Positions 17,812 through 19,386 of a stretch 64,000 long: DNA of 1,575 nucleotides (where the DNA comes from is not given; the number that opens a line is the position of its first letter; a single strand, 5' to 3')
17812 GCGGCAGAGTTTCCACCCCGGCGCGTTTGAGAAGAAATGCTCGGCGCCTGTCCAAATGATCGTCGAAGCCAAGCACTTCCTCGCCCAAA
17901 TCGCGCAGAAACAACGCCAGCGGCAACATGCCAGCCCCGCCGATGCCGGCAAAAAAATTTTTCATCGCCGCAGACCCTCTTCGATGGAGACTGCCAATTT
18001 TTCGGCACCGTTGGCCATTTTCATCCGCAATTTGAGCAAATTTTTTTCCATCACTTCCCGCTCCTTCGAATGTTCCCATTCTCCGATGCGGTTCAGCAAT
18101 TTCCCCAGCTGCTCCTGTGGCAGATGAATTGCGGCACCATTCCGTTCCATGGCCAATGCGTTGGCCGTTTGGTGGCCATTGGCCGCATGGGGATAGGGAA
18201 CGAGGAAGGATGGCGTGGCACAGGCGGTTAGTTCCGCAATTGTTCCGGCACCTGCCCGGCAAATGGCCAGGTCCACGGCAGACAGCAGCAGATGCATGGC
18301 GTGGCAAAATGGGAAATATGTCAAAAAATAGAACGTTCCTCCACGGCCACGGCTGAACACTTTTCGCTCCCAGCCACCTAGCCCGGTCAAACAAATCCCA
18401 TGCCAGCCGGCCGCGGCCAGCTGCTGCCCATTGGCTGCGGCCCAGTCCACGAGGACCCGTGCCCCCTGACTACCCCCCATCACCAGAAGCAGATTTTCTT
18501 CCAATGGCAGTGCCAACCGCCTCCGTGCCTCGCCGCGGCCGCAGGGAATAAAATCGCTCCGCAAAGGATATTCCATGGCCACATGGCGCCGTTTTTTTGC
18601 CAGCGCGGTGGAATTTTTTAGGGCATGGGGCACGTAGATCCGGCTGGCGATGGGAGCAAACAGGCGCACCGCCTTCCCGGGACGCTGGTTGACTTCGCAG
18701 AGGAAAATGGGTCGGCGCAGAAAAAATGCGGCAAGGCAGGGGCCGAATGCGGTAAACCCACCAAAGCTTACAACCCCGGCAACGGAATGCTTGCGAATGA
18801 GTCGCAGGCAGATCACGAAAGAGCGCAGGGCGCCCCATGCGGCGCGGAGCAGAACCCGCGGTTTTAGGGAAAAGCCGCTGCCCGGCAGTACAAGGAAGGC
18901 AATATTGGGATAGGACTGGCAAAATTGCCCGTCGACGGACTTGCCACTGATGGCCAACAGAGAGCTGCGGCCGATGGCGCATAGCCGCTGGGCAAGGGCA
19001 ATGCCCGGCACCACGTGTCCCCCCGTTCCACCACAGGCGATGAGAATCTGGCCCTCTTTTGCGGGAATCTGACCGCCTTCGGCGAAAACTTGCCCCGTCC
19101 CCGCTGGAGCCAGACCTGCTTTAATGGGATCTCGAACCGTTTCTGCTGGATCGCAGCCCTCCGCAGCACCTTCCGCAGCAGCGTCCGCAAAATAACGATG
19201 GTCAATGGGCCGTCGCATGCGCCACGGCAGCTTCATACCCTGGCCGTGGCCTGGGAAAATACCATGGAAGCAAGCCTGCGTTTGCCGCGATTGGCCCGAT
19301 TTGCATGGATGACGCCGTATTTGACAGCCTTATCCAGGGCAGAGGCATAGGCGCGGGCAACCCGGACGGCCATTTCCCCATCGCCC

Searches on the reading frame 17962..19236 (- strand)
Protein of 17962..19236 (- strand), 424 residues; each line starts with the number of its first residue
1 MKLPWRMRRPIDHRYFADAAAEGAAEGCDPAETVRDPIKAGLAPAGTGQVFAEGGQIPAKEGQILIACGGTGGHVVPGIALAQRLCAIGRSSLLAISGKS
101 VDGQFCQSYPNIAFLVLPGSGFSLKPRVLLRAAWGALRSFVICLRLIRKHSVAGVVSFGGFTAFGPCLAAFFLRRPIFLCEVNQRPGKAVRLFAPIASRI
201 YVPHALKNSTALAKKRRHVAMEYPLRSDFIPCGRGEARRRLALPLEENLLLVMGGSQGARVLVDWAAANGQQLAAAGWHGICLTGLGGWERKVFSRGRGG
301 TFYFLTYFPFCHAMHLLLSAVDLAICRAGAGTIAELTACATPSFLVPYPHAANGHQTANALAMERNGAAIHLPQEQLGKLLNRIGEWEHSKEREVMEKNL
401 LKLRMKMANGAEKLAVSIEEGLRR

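Call 56: search_protein_families(library=pfam, proteins=[window:17962-19236:-], max_evalue=0.001)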
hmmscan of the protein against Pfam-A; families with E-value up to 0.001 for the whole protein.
window:17962-19236:- (424 aa): 2 families
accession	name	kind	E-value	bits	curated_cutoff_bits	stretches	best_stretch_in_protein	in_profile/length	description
PF04101.22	Glyco_tran_28_C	-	5.1e-28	98.6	22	1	250-399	2-153/166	Glycosyltransferase family 28 C-terminal domain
PF03033.26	Glyco_transf_28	-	1.1e-16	61.6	26.2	1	64-201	1-138/139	Glycosyltransferase family 28 N-terminal domain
